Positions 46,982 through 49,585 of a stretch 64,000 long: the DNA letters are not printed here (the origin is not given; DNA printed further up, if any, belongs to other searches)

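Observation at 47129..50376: Single-polypeptide fusion of NfnA/SudB-like and NfnB/SudA-like domains, translationally coupled to galU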

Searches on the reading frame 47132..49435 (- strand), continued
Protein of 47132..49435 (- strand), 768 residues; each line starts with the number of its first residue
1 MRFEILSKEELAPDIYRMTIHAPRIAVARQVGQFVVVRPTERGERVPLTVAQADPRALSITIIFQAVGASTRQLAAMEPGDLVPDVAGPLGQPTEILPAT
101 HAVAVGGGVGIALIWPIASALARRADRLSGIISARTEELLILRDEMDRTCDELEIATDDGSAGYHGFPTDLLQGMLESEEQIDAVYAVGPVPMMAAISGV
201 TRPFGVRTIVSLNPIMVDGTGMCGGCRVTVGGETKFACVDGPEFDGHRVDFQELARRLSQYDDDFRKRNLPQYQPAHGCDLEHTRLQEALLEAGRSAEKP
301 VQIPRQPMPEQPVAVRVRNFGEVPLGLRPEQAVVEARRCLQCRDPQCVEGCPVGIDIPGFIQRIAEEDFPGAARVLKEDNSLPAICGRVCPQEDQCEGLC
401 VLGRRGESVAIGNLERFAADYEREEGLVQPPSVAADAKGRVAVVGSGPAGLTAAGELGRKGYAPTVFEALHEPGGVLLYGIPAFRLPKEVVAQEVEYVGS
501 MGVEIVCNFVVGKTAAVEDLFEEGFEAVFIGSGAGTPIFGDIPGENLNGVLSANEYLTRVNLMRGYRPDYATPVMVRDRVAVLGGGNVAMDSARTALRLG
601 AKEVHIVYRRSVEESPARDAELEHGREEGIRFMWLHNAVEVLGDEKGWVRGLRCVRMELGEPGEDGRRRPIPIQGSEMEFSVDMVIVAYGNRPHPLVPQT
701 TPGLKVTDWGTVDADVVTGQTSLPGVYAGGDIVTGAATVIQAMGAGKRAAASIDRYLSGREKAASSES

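Call 15: find_related_loci(query=window:47132-49435:-, collection=genome_contigs, flank=6000)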
Query window:47132-49435:- (768 aa) in genome_contigs; peptide patterns used: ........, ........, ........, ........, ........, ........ (x = any residue, [..] = any of these).
600 stretches matched a pattern (row limit reached: there are more); 595 encode a relative of the query (tblastn E <= 1e-3); the best 80 are kept; 80 distinct loci.
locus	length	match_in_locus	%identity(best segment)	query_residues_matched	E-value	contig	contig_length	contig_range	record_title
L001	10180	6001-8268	74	3-758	0e+0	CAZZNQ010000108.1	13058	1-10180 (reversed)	MAG TPA_asm: uncultured candidatus Brocadiaceae bacterium isolate SRP141376_co2_394 genome assembly, contig: NODE_9281_l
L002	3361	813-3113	58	3-761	0e+0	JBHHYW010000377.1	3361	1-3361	MAG: Candidatus Scalindua sp. isolate Maj_2_bin.27 NODE_18880_length_3361_cov_10.751059, whole genome shotgun sequence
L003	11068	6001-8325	56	3-768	0e+0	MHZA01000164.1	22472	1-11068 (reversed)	MAG: Planctomycetes bacterium RIFCSPLOWO2_12_FULL_40_19 rifcsplowo2_12_scaffold_8902, whole genome shotgun sequence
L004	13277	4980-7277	56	3-761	0e+0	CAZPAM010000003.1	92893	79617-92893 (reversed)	MAG TPA_asm: uncultured Candidatus Scalindua sp. isolate SRP200020_co5_90 genome assembly, contig: NODE_305_length_92893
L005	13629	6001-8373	55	3-765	0e+0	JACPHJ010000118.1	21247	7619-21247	MAG: Planctomycetota bacterium isolate NC_groundwater_411_Ag_B-0.1um_42_12 GD18-4_B1_scaffold_1067433, whole genome shot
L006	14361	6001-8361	55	3-761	0e+0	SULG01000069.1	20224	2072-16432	MAG: Candidatus Jettenia ecosi isolate J2 contig00200, whole genome shotgun sequence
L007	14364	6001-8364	54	3-765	0e+0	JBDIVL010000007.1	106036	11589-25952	MAG: Candidatus Brocadiaceae bacterium isolate Bin_5 NODE_134_length_106036_cov_8.962968, whole genome shotgun sequence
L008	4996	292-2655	56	3-764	0e+0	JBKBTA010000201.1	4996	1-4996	MAG: Candidatus Brocadia sp. isolate 21I_052.bin.35 NODE_203_length_4996_cov_5.280545, whole genome shotgun sequence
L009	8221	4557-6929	55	3-765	0e+0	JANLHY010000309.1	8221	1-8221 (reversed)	MAG: Candidatus Brocadiaceae bacterium isolate S40-1 k99_505276, whole genome shotgun sequence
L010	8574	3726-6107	54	3-768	0e+0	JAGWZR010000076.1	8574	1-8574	MAG: Planctomycetota bacterium isolate REEB58 contig-150_10733, whole genome shotgun sequence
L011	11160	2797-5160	55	3-764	0e+0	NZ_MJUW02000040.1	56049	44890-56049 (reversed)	Candidatus Brocadia sapporoensis strain 40 NODE_173_length_56049_cov_349.896, whole genome shotgun sequence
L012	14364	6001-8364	55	3-764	0e+0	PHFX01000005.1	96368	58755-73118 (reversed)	MAG: Candidatus Brocadia sp. WS118 scaffold_8, whole genome shotgun sequence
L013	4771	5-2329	55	8-768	0e+0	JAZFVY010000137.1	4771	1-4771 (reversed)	MAG: Desulfobacterales bacterium isolate BS3bin.33 BS3bin.33_137, whole genome shotgun sequence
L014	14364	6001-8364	55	3-764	0e+0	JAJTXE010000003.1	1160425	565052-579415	MAG: Candidatus Brocadia sp. isolate DTUAMX2 3-Genome30, whole genome shotgun sequence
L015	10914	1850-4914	56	5-759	0e+0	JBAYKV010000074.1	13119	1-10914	MAG: Syntrophales bacterium isolate SO_2016_GW1_88 scaffold08299_OW334_2016, whole genome shotgun sequence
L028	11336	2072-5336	51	5-759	0e+0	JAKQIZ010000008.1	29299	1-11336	MAG: Deltaproteobacteria bacterium isolate USDV_maxbin.029 k141_1716987, whole genome shotgun sequence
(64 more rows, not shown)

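Call 18: find_encoding_contigs(protein=window:47132-49435:-, flank=5000, max_places=3)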
Protein window:47132-49435:- (768 aa): no gene with exactly this product is on record in the collection.
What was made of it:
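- Tried and rejected: The window protein is not on record (call 18).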

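Call 19: find_encoding_contigs(protein=P0001, flank=5000, max_places=3)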
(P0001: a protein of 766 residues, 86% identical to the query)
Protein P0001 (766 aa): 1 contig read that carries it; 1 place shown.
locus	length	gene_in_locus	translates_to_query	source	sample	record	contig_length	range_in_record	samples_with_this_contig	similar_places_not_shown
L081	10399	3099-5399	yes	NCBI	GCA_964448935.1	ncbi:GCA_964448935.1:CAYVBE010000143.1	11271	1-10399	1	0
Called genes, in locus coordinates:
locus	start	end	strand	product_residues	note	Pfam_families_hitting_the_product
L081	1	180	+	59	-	?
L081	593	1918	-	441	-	PF00232:Glyco_hydro_1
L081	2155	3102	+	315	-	PF00483:NTP_transferase, PF12804:NTP_transf_3 (faint)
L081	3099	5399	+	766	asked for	PF10418:DHODB_Fe-S_bind, PF14691:Fer4_20, PF01262:AlaDh_PNT_C (faint), PF07992:Pyr_redox_2, PF13450:NAD_binding_8 (weak), PF13738:Pyr_redox_3 (faint), PF00070:Pyr_redox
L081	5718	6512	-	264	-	PF00809:Pterin_bind, PF03599:CdhD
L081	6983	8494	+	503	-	PF05496:RuvB_N (weak), PF13177:DNA_pol3_delta2, PF00004:AAA, PF07728:AAA_5 (faint), PF13401:AAA_22 (weak), PF22608:DNAX_ATPase_lid, PF12169:DNA_pol3_gamma3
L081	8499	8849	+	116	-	PF02575:YbaB_DNA_bd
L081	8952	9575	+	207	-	PF21176:RecR_HhH, PF02132:RecR_ZnF, PF01751:Toprim, PF13662:Toprim_4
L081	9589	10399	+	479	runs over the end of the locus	PF00309:Sigma54_AID, PF04963:Sigma54_CBD, PF04552:Sigma54_DBD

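Call 20: find_encoding_contigs(protein=P0006, flank=5000, max_places=3)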
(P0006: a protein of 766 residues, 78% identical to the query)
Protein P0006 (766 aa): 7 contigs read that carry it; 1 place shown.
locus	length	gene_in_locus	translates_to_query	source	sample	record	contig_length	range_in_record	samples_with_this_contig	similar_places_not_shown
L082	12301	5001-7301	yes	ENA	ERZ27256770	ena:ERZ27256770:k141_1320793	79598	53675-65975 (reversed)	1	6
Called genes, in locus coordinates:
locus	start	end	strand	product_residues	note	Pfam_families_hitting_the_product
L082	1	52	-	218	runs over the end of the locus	PF03372:Exo_endo_phos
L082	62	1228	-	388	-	PF01808:AICARFT_IMPCHas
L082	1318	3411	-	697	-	PF02092:tRNA_synt_2f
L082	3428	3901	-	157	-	PF07977:FabA, PF22818:ApeI-like, PF03061:4HBT (weak)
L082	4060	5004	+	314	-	PF00483:NTP_transferase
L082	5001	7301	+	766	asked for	PF10418:DHODB_Fe-S_bind, PF14691:Fer4_20, PF01262:AlaDh_PNT_C (faint), PF07992:Pyr_redox_2, PF13450:NAD_binding_8 (weak), PF13738:Pyr_redox_3 (faint), PF00070:Pyr_redox (weak)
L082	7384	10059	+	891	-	-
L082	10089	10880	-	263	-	PF00809:Pterin_bind, PF03599:CdhD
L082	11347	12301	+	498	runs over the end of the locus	PF05496:RuvB_N (weak), PF13177:DNA_pol3_delta2, PF00004:AAA, PF07728:AAA_5 (faint), PF13401:AAA_22 (weak), PF22608:DNAX_ATPase_lid, PF12169:DNA_pol3_gamma3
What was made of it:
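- The ATGA overlap is conserved in L081 and L082, even though the genes flanking the pair differ (FabA-like upstream and an 891-aa protein downstream in L082) (calls 19, 20).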

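Call 21: find_encoding_contigs(protein=P0013, flank=4000, max_places=2)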
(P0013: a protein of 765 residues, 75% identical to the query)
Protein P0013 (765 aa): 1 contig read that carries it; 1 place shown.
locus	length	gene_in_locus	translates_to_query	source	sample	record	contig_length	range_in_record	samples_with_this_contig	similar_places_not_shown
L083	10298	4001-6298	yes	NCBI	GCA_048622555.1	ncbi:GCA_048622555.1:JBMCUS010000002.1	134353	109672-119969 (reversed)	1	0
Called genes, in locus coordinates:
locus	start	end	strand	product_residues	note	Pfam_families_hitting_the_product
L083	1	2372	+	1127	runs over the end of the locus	PF12795:MscS_porin, PF12794:MscS_TM, PF00924:MS_channel_2nd, PF21082:MS_channel_3rd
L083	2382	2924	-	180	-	PF02572:CobA_CobO_BtuR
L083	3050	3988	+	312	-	PF00483:NTP_transferase, PF12804:NTP_transf_3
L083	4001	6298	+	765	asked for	PF00890:FAD_binding_2 (faint), PF01946:Thi4 (faint), PF10418:DHODB_Fe-S_bind, PF14691:Fer4_20, PF01494:FAD_binding_3 (weak), PF07992:Pyr_redox_2, PF13450:NAD_binding_8 (weak), PF00070:Pyr_redox (weak), +1 more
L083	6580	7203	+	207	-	-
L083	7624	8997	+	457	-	PF03448:MgtE_N, PF00571:CBS, PF01769:MgtE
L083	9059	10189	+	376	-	PF00266:Aminotran_5, PF01212:Beta_elim_lyase (weak)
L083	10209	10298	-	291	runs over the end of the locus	PF02749:QRPTase_N, PF01729:QRPTase_C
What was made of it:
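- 49432..49435 (-): ATGA stop/start overlap between the galU-like gene and nfn. L083 has a 12-nt gap instead (calls 19-21).
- The pair is also kept in L083 (call 21).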

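Call 22: find_encoding_contigs(protein=P0021, flank=4000, max_places=2)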
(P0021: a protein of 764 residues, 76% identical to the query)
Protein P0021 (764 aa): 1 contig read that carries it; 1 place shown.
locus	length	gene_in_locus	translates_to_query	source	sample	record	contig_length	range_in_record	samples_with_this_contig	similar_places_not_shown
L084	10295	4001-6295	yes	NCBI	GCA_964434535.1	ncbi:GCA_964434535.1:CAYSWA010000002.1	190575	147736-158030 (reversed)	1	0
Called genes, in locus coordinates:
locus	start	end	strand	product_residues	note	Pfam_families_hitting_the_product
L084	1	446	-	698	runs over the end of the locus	PF02092:tRNA_synt_2f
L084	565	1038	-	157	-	PF07977:FabA, PF22818:ApeI-like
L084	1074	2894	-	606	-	-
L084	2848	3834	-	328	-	PF00089:Trypsin, PF13365:Trypsin_2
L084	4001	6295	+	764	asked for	PF10418:DHODB_Fe-S_bind, PF14691:Fer4_20, PF01494:FAD_binding_3 (faint), PF07992:Pyr_redox_2, PF13450:NAD_binding_8, PF13738:Pyr_redox_3 (faint), PF00070:Pyr_redox (weak)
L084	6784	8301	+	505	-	PF05496:RuvB_N (faint), PF13177:DNA_pol3_delta2, PF00004:AAA, PF07728:AAA_5 (faint), PF13401:AAA_22 (weak), PF22608:DNAX_ATPase_lid, PF12169:DNA_pol3_gamma3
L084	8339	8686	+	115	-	PF02575:YbaB_DNA_bd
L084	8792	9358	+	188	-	PF21176:RecR_HhH, PF02132:RecR_ZnF (faint), PF01751:Toprim, PF13662:Toprim_4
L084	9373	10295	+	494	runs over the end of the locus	PF00309:Sigma54_AID, PF04963:Sigma54_CBD, PF04552:Sigma54_DBD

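Call 23: find_encoding_contigs(protein=P0040, flank=4000, max_places=2)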
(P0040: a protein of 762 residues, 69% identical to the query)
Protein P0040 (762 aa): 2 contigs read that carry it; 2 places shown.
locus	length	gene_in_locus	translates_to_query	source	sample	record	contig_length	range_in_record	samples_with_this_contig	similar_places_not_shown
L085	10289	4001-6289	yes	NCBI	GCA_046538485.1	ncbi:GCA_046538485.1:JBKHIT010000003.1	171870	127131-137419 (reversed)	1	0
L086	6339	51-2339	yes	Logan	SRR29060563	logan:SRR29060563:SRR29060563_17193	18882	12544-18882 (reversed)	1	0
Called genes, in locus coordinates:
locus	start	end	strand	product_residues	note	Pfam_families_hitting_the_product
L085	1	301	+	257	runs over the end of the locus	PF00149:Metallophos, PF12850:Metallophos_2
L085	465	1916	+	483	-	PF01336:tRNA_anti-codon, PF00152:tRNA-synt_2, PF01409:tRNA-synt_2d (faint)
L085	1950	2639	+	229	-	PF00005:ABC_tran, PF13304:AAA_21 (faint)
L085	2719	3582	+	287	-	PF01063:Aminotran_4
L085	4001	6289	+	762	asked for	PF10418:DHODB_Fe-S_bind, PF14691:Fer4_20, PF07992:Pyr_redox_2, PF13450:NAD_binding_8 (faint), PF13738:Pyr_redox_3 (faint), PF00070:Pyr_redox (weak)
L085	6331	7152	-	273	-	-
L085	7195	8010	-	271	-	PF00809:Pterin_bind, PF03599:CdhD (weak)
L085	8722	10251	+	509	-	PF05496:RuvB_N (weak), PF13177:DNA_pol3_delta2, PF00004:AAA, PF13401:AAA_22 (faint), PF22608:DNAX_ATPase_lid, PF12169:DNA_pol3_gamma3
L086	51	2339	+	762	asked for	PF10418:DHODB_Fe-S_bind, PF14691:Fer4_20, PF07992:Pyr_redox_2, PF13450:NAD_binding_8 (faint), PF13738:Pyr_redox_3 (faint), PF00070:Pyr_redox (weak)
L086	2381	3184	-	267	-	-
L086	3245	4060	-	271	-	PF00809:Pterin_bind, PF03599:CdhD (weak)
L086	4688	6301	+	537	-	PF05496:RuvB_N (weak), PF13177:DNA_pol3_delta2, PF00004:AAA, PF22608:DNAX_ATPase_lid, PF12169:DNA_pol3_gamma3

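Call 24: find_encoding_contigs(protein=P0058, flank=4000, max_places=2)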
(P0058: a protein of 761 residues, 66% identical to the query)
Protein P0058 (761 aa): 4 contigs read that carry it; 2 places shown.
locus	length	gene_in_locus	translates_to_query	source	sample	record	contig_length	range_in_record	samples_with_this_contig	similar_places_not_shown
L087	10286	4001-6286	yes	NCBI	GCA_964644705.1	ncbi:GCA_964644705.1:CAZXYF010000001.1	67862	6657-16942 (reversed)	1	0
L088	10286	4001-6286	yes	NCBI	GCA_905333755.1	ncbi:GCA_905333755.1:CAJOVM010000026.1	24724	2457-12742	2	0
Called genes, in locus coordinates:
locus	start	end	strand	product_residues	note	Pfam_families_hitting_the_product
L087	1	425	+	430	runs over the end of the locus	PF07992:Pyr_redox_2, PF00070:Pyr_redox, PF18267:Rubredoxin_C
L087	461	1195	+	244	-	PF01493:GXGXG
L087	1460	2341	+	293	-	-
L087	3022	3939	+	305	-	PF01545:Cation_efflux, PF16916:ZT_dimer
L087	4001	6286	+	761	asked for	PF10418:DHODB_Fe-S_bind, PF14691:Fer4_20, PF07992:Pyr_redox_2, PF13450:NAD_binding_8 (faint), PF13738:Pyr_redox_3 (faint), PF00070:Pyr_redox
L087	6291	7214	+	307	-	PF01497:Peripla_BP_2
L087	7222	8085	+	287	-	PF00005:ABC_tran, PF02463:SMC_N, PF13304:AAA_21 (weak)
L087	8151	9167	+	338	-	PF01032:FecCD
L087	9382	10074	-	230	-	PF07596:SBP_bac_10 (faint)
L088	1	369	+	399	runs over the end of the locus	PF28597:T2SSF_N, PF00482:T2SSF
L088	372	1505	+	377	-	PF00482:T2SSF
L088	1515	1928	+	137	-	-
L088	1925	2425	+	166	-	-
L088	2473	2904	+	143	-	-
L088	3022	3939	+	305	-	PF01545:Cation_efflux, PF16916:ZT_dimer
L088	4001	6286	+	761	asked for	PF10418:DHODB_Fe-S_bind, PF14691:Fer4_20, PF07992:Pyr_redox_2, PF13450:NAD_binding_8 (faint), PF13738:Pyr_redox_3 (faint), PF00070:Pyr_redox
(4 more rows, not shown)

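Call 26: find_related_loci(query=window:47132-49435:-, collection=metagenome_contigs, flank=3000)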
Query window:47132-49435:- (768 aa) in metagenome_contigs; peptide patterns used: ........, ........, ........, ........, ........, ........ (x = any residue, [..] = any of these).
600 stretches matched a pattern (row limit reached: there are more); 591 encode a relative of the query (tblastn E <= 1e-3); the best 80 are kept; 80 distinct loci.
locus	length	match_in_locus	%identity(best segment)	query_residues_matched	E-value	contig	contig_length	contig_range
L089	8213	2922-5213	76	3-764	0e+0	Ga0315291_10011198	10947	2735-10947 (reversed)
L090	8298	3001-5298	75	3-768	0e+0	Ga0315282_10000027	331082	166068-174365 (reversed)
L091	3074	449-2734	74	3-764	0e+0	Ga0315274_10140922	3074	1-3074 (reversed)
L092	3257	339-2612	74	3-760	0e+0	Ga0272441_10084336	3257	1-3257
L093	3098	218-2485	59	3-758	0e+0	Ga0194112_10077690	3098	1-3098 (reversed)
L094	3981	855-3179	56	3-766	0e+0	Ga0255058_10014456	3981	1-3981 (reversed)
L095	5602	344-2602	58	3-759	0e+0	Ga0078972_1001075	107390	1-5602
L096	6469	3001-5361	55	3-765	0e+0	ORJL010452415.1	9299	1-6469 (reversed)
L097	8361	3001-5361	55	3-765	0e+0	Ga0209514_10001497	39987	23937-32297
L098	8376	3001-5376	54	3-766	0e+0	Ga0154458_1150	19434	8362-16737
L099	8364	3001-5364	55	3-764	0e+0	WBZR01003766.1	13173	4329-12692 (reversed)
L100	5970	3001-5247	57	4-764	0e+0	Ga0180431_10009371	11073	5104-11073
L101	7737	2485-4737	55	4-759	0e+0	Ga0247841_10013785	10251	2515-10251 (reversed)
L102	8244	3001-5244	54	3-760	0e+0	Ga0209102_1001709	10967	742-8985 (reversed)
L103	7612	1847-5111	51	5-759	0e+0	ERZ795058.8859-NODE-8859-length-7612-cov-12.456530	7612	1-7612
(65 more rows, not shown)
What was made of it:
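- Tried and rejected: I first took the 80+80 loci from find_related_loci as fused, because each gave one full-length tblastn match (calls 15, 26).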

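Call 44: predict_structure(alignment_id=A1)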
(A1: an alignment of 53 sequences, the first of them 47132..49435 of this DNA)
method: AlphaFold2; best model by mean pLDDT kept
length: 768 residues; sequences in the alignment: 53
mean_pLDDT: 89.9   pTM: 0.90
mean pLDDT of the five models: 89.9, 86.1, 85.4, 81.4, 78.5
residues with pLDDT >= 90: 466; 70-90: 277; 50-70: 23; < 50: 2
segments of 3 or more residues with pLDDT < 50: none
pLDDT, mean of each block of 10 residues (from residue 1): 91 97 94 90 87 95 92 96 92 88 96 95 96 96 97 96 92 93 95 96 96 76 83 88 92 89 78 81 90 90 86 87 78 91 80 89 96 92 86 65 76 90 88 86 95 95 95 90 89 94 93 92 97 77 91 92 88 90 93 95 97 85 92 97 94 97 83 97 94 85 91 92 95 80 93 94 62
secondary structure, 60 per line:
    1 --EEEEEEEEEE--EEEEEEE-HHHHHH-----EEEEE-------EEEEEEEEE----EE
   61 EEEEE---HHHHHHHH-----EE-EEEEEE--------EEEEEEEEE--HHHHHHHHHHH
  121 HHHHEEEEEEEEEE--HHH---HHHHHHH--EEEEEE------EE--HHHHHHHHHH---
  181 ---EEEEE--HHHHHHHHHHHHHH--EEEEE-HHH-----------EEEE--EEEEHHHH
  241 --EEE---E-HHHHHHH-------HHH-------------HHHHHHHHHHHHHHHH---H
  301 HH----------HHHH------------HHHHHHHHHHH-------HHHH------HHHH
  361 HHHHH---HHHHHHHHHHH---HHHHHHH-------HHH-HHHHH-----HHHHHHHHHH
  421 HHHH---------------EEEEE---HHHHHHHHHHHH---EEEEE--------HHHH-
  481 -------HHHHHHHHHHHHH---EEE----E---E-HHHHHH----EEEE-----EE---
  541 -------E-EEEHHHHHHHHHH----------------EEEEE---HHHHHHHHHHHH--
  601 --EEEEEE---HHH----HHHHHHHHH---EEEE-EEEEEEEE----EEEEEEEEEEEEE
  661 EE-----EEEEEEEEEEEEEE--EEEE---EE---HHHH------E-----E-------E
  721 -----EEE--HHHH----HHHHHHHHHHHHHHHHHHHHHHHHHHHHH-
elements in order (helices of 4 or more, strands of 3 or more residues): E3-12 E15-21 H23-28 E34-38 E46-54 E59-65 H69-76 E85-90 E99-107 H110-124 E125-134 H143-149 E152-157 H168-177 E184-188 H191-204 E207-211 E227-230 E233-236 H237-240 E243-245 H251-257 H281-296 H313-316 H329-339 H347-350 H357-365 H369-379 H383-389 H401-405 H411-424 E440-444 H448-459 E463-467 H476-479 H488-500 E504-506 H517-522 E527-530 E550-552 H553-562 E579-583 H587-598 E603-608 H619-627 E631-634 E636-643 E648-662 E668-681 E684-687 H696-699 E726-728 H731-734 H739-767
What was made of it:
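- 47129..49435 (-): Fused nfn gene (768 codons plus TGA). It encodes a single-polypeptide NfnA-NfnB ('Pattern B' fused Nfn). The AF2 model has pLDDT 89.9 and pTM 0.90 (call 44).
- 48524..48619 (-): Inter-module linker, residues 273-304 (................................). It consists of the retained NfnA C-tail, about 19 extra residues with a predicted helix at 281-296, and the start of the NfnB N-terminus. DSSP and pLDDT of the model (call 44).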
